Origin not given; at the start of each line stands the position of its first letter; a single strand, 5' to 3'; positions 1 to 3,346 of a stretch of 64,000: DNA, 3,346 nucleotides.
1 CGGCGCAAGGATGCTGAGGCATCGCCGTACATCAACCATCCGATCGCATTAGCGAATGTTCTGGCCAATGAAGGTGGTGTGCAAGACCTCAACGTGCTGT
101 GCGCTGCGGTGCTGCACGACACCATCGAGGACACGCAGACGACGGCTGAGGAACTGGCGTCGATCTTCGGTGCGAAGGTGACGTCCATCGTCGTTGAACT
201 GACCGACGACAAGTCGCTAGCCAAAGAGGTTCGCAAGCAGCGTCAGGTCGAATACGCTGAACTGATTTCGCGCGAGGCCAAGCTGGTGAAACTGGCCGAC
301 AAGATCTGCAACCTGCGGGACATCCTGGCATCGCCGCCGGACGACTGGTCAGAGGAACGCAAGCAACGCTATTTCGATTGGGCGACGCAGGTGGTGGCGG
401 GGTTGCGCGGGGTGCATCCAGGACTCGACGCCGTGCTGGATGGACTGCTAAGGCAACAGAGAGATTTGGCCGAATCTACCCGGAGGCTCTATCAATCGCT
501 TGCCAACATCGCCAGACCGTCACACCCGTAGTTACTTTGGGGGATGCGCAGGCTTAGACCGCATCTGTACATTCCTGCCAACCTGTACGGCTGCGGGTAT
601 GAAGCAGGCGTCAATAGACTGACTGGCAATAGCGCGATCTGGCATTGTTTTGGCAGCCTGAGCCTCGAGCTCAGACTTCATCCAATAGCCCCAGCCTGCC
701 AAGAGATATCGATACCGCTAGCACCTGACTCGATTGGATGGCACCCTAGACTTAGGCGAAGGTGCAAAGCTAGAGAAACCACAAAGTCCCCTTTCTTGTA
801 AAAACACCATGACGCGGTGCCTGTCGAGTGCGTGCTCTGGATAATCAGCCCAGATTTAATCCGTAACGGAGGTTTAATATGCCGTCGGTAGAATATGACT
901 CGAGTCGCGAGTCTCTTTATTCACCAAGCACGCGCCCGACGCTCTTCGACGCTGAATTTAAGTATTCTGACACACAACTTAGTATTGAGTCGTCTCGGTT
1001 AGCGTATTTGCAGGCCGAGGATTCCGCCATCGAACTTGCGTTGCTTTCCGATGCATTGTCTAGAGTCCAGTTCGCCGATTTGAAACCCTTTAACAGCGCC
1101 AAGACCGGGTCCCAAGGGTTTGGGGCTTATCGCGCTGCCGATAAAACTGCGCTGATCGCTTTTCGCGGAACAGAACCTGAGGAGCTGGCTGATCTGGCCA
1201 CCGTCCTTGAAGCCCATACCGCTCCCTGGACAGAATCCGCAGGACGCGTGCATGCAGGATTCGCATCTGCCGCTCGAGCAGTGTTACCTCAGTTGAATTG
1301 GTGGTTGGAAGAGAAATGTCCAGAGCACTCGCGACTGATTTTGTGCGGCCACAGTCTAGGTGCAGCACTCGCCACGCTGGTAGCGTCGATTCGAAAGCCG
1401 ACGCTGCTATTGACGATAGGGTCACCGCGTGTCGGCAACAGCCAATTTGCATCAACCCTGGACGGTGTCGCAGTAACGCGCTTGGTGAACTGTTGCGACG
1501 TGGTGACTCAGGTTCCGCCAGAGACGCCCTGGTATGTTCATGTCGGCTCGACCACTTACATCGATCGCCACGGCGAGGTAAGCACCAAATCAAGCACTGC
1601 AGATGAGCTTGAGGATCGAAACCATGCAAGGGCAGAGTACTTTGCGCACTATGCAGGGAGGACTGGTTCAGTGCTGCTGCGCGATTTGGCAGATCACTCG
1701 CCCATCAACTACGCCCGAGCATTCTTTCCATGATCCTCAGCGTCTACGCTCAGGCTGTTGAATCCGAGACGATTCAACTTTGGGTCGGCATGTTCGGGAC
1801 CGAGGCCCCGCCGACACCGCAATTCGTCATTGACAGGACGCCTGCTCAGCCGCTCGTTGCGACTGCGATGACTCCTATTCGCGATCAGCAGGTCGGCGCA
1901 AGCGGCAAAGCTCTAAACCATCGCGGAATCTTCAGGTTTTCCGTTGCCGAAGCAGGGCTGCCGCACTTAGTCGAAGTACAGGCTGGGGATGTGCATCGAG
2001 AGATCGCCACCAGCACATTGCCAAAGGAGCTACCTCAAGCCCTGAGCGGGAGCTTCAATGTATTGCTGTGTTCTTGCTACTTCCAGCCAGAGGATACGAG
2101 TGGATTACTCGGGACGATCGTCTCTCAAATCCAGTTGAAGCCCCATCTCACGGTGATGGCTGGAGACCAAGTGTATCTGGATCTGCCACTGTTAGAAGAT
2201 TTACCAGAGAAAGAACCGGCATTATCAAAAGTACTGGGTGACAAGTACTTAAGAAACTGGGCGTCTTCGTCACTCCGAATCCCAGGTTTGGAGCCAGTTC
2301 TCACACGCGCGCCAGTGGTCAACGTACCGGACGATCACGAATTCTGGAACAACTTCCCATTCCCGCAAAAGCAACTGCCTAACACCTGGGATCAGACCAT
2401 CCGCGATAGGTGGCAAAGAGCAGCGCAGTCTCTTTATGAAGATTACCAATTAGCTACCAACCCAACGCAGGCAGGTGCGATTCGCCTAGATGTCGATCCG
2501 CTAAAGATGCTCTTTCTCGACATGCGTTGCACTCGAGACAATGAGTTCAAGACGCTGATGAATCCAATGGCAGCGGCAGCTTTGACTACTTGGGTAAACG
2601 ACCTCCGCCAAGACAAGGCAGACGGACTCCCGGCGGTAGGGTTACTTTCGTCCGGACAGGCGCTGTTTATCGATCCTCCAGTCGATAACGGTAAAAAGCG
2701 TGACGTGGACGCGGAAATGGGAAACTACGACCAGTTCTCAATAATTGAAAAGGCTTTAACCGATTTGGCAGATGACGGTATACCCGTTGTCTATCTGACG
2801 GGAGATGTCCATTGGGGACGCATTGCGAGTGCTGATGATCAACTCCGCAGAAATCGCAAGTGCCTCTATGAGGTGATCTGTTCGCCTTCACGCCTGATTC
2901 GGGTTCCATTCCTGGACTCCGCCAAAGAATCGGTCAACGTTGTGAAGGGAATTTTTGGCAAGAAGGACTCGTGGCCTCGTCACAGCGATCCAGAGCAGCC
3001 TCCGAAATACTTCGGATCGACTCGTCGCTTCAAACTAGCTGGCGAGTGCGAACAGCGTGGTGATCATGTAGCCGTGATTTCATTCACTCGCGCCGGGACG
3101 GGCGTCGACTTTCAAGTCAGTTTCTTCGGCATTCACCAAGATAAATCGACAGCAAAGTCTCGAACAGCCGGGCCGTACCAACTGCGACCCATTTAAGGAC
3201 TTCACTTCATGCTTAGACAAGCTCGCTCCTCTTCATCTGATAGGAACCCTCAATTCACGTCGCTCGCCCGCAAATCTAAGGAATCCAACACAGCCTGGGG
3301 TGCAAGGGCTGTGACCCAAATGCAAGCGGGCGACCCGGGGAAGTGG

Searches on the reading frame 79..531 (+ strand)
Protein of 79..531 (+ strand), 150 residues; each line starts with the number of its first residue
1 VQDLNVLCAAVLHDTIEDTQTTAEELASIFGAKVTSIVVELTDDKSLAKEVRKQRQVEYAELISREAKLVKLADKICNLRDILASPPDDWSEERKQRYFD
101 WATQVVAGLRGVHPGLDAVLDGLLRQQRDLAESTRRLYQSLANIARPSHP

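Call 48: search_protein_families(library=pfam, proteins=[window:79-531:+], max_evalue=0.001)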
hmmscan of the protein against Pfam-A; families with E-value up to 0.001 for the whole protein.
window:79-531:+ (150 aa): 2 families
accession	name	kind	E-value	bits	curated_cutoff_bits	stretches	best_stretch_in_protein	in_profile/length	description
PF13328.12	HD_4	-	1.4e-12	48.1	27.2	1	3-90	37-135/156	HD domain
PF01966.28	HD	-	1.6e-06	28.8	22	1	5-78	20-115/116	HD domain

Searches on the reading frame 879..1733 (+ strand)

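Call 48: search_protein_families(library=pfam, proteins=[window:879-1733:+], max_evalue=0.001)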
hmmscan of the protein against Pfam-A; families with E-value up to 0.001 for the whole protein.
window:879-1733:+ (284 aa): 1 family
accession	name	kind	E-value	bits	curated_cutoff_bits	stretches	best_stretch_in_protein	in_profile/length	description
PF01764.32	Lipase_3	-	2.2e-20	73.4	22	1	93-215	2-138/140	Lipase (class 3)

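Call 67: search_protein_families(library=padloc, proteins=[window:879-1733:+], max_evalue=0.00001)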
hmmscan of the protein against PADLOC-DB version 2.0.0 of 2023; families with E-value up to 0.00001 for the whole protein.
window:879-1733:+ (284 aa): 0 families

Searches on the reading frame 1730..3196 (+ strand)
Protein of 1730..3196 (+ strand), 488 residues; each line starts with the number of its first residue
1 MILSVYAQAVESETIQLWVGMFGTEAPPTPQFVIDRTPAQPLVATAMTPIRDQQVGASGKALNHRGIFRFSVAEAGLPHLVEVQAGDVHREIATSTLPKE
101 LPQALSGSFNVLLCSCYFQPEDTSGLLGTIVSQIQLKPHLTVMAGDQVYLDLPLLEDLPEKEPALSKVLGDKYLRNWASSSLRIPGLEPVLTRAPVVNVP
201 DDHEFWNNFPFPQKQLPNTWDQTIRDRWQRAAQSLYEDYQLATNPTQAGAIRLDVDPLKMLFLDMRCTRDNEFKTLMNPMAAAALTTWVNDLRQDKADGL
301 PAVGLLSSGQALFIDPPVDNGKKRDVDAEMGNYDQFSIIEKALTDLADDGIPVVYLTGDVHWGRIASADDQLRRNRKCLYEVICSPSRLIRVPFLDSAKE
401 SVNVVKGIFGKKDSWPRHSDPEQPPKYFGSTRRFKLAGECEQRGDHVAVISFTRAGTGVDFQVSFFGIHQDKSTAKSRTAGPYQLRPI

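Call 48: search_protein_families(library=pfam, proteins=[window:1730-3196:+], max_evalue=0.001)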
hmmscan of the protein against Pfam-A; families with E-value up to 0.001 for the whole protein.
window:1730-3196:+ (488 aa): 1 family
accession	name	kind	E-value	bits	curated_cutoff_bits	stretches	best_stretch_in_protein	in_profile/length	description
PF09423.15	PhoD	-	3e-07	30.3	27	1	129-273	19-169/343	PhoD-like phosphatase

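Call 67: search_protein_families(library=padloc, proteins=[window:1730-3196:+], max_evalue=0.00001)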
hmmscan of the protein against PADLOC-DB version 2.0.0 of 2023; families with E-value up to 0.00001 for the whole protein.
window:1730-3196:+ (488 aa): 0 families
